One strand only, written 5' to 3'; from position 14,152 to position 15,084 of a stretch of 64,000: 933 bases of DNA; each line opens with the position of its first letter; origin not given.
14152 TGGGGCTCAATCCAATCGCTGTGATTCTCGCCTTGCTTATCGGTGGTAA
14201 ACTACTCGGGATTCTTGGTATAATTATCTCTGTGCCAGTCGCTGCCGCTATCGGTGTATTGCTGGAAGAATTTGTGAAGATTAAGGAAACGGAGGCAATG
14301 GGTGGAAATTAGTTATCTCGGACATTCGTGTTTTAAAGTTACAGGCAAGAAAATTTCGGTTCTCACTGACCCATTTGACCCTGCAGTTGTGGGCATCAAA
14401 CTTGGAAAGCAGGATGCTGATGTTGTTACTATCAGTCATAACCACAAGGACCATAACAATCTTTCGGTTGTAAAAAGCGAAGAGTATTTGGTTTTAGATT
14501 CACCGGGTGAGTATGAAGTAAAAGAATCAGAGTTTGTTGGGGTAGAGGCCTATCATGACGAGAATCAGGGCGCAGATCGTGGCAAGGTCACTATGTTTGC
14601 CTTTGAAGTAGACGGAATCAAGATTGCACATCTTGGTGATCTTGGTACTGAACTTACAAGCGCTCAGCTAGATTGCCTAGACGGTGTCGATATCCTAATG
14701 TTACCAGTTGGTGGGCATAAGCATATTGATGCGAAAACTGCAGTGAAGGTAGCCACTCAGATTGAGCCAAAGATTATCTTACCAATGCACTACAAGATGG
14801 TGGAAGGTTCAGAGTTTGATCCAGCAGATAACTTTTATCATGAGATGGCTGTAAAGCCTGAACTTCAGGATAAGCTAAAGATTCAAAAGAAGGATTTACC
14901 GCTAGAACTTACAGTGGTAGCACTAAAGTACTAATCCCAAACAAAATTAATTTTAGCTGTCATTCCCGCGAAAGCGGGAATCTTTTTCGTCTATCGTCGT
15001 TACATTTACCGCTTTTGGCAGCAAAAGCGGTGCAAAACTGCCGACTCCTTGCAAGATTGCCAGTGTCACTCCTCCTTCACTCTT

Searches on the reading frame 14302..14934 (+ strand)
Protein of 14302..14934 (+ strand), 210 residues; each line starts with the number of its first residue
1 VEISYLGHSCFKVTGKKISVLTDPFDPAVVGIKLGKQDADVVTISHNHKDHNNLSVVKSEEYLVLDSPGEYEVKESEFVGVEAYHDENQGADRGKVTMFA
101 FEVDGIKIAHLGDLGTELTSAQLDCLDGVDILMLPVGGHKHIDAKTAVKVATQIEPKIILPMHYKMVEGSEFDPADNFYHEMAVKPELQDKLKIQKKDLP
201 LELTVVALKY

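Call 46: find_homologous_proteins(query=window:14302-14934:+, max_evalue=1e-30)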
Query window:14302-14934:+ (210 aa): 7213 proteins with E <= 1e-30 among 8000 candidates; the best 120 are listed.
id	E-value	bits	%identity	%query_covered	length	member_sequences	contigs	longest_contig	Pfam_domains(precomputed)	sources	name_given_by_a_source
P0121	3.6e-134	463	100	100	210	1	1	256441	PF12706.14,PF13483.13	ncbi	-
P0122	4.2e-124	430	90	100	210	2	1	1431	PF12706.14,PF13483.13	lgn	-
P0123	1.3e-109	383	78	100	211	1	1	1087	PF12706.14,PF13483.13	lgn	-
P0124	9.0e-107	374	78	100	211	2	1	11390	PF12706.14,PF13483.13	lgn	-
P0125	1.3e-106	373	78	100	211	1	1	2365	PF12706.14,PF13483.13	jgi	jgi:L-ascorbate metabolism protein UlaG (beta-lactamase superfamily)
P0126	1.7e-105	369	78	100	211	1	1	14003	PF12706.14,PF13483.13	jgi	-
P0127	2.0e-105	369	78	100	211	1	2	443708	PF12706.14,PF13483.13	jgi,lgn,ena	-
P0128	2.4e-105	369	78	100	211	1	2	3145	PF12706.14,PF13483.13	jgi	jgi:L-ascorbate metabolism protein UlaG (beta-lactamase superfamily)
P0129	2.2e-104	366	79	100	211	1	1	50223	PF12706.14,PF13483.13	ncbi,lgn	-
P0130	6.8e-103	361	75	100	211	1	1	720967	PF12706.14,PF13483.13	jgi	-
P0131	1.0e-102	360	74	99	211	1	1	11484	PF12706.14,PF13483.13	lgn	-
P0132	6.0e-99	348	75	99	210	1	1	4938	PF12706.14,PF13483.13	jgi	jgi:L-ascorbate metabolism protein UlaG (beta-lactamase superfamily)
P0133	1.8e-98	346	74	100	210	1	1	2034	PF12706.14,PF13483.13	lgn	-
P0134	8.9e-98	344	71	100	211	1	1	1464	PF12706.14,PF13483.13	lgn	-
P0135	7.1e-97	341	71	100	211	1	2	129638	PF12706.14,PF13483.13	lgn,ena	-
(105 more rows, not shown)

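Call 47: find_encoding_contigs(protein=P0122, flank=10000, max_places=3)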
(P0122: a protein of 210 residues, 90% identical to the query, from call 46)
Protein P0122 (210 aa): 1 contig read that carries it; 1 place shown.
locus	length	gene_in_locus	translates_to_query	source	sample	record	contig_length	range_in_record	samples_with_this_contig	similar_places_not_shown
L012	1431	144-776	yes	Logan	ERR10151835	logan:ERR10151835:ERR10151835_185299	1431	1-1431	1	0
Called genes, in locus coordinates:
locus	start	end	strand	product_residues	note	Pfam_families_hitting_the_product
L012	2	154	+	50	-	?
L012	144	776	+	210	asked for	PF13483:Lactamase_B_3, PF12706:Lactamase_B_2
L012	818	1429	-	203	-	?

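Call 48: find_encoding_contigs(protein=P0129, flank=10000, max_places=3)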
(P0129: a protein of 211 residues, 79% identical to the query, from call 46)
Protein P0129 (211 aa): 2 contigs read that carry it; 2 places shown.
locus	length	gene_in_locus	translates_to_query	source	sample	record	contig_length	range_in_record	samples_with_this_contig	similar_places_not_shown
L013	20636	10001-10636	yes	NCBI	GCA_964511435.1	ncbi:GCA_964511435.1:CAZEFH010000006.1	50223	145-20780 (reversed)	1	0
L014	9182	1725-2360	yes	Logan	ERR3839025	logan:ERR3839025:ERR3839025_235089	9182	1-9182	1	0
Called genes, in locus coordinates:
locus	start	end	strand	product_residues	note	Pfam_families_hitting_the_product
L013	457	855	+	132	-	-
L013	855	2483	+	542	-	PF13641:Glyco_tranf_2_3 (weak)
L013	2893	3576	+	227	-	PF01386:Ribosomal_L25p, PF14693:Ribosomal_TL5_C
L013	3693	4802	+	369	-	PF11258:DUF3048, PF17479:DUF3048_C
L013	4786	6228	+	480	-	PF01566:Nramp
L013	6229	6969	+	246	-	PF01177:Asp_Glu_race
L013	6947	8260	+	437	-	PF08245:Mur_ligase_M, PF02875:Mur_ligase_C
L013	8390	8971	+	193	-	-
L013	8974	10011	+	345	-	PF01594:AI-2E_transport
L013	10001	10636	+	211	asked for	PF13483:Lactamase_B_3, PF12706:Lactamase_B_2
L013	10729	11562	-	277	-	PF00188:CAP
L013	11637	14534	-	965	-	PF02494:HYR, PF16403:Bact_surface_Ig-like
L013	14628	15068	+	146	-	-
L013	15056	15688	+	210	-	PF02163:Peptidase_M50 (weak)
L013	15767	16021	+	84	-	PF01541:GIY-YIG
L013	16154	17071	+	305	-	PF01734:Patatin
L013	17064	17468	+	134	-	PF00075:RNase_H, PF13456:RVT_3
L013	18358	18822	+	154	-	PF14584:DUF4446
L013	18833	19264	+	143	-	PF04519:Bactofilin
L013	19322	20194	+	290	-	PF00781:DAGK_cat, PF19279:YegS_C (weak)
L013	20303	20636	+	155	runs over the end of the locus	PF05198:IF3_N, PF00707:IF3_C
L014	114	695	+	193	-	-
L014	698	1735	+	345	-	PF01594:AI-2E_transport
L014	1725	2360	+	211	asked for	PF13483:Lactamase_B_3, PF12706:Lactamase_B_2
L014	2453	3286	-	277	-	PF00188:CAP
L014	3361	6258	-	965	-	PF02494:HYR, PF16403:Bact_surface_Ig-like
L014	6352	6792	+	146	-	-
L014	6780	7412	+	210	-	PF02163:Peptidase_M50 (weak)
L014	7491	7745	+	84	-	PF01541:GIY-YIG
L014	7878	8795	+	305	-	PF01734:Patatin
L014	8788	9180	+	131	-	?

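Call 77: find_encoding_contigs(protein=P0127, flank=10000, max_places=3)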
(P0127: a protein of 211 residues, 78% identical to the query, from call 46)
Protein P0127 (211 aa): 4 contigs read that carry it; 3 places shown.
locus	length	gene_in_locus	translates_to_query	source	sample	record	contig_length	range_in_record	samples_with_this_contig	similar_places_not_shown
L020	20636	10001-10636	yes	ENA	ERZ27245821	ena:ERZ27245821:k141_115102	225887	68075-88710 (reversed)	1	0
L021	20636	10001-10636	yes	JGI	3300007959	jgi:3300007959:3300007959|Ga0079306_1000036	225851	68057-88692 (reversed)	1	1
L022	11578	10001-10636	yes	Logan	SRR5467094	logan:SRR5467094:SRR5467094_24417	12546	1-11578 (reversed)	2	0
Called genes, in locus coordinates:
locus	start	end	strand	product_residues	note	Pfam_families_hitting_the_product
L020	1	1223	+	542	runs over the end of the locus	-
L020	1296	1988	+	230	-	PF01386:Ribosomal_L25p, PF14693:Ribosomal_TL5_C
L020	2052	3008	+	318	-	PF01820:Dala_Dala_lig_N, PF02655:ATP-grasp_3, PF07478:Dala_Dala_lig_C, PF13535:ATP-grasp_4 (weak)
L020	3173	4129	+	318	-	PF11258:DUF3048, PF17479:DUF3048_C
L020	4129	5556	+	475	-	PF01566:Nramp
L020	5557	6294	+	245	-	PF01177:Asp_Glu_race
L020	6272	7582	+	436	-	PF08245:Mur_ligase_M, PF02875:Mur_ligase_C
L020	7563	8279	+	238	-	PF02578:Cu-oxidase_4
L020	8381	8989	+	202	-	-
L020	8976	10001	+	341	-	PF01594:AI-2E_transport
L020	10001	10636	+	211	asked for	PF13483:Lactamase_B_3, PF12706:Lactamase_B_2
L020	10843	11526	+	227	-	PF02163:Peptidase_M50 (weak)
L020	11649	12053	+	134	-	PF00075:RNase_H, PF13456:RVT_3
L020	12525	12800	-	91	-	-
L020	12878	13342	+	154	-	PF14584:DUF4446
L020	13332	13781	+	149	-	PF04519:Bactofilin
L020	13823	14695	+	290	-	PF00781:DAGK_cat, PF19279:YegS_C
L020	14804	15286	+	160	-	PF05198:IF3_N, PF00707:IF3_C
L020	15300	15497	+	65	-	PF01632:Ribosomal_L35p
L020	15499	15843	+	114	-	PF00453:Ribosomal_L20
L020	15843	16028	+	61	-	-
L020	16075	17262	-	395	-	PF12704:MacB_PCD, PF02687:FtsX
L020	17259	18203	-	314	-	PF00005:ABC_tran, PF13304:AAA_21 (faint)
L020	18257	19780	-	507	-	PF13541:ChlI, PF00493:MCM (faint), PF01078:Mg_chelatase, PF07728:AAA_5 (weak), PF13335:Mg_chelatase_C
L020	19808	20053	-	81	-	PF01541:GIY-YIG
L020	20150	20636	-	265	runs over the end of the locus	PF07685:GATase_3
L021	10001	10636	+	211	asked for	PF13483:Lactamase_B_3, PF12706:Lactamase_B_2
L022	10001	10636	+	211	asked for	PF13483:Lactamase_B_3, PF12706:Lactamase_B_2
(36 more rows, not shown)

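Call 78: find_encoding_contigs(protein=P0124, flank=10000, max_places=2)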
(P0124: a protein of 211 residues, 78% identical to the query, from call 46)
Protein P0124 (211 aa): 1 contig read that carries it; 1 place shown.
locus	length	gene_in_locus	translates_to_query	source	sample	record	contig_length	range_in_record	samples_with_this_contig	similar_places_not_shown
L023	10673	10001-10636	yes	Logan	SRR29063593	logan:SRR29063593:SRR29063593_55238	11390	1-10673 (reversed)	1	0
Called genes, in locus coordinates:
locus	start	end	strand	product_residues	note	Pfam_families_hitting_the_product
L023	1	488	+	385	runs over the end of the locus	PF04473:DUF553 (weak)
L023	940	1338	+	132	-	-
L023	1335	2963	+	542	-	-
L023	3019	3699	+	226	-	PF01386:Ribosomal_L25p, PF14693:Ribosomal_TL5_C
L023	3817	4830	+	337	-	PF11258:DUF3048, PF17479:DUF3048_C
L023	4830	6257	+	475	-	PF01566:Nramp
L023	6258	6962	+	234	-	PF01177:Asp_Glu_race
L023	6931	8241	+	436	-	PF21799:MurD-like_N (faint), PF08245:Mur_ligase_M, PF02875:Mur_ligase_C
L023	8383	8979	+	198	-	-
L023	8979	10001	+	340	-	PF01594:AI-2E_transport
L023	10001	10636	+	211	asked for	PF13483:Lactamase_B_3, PF12706:Lactamase_B_2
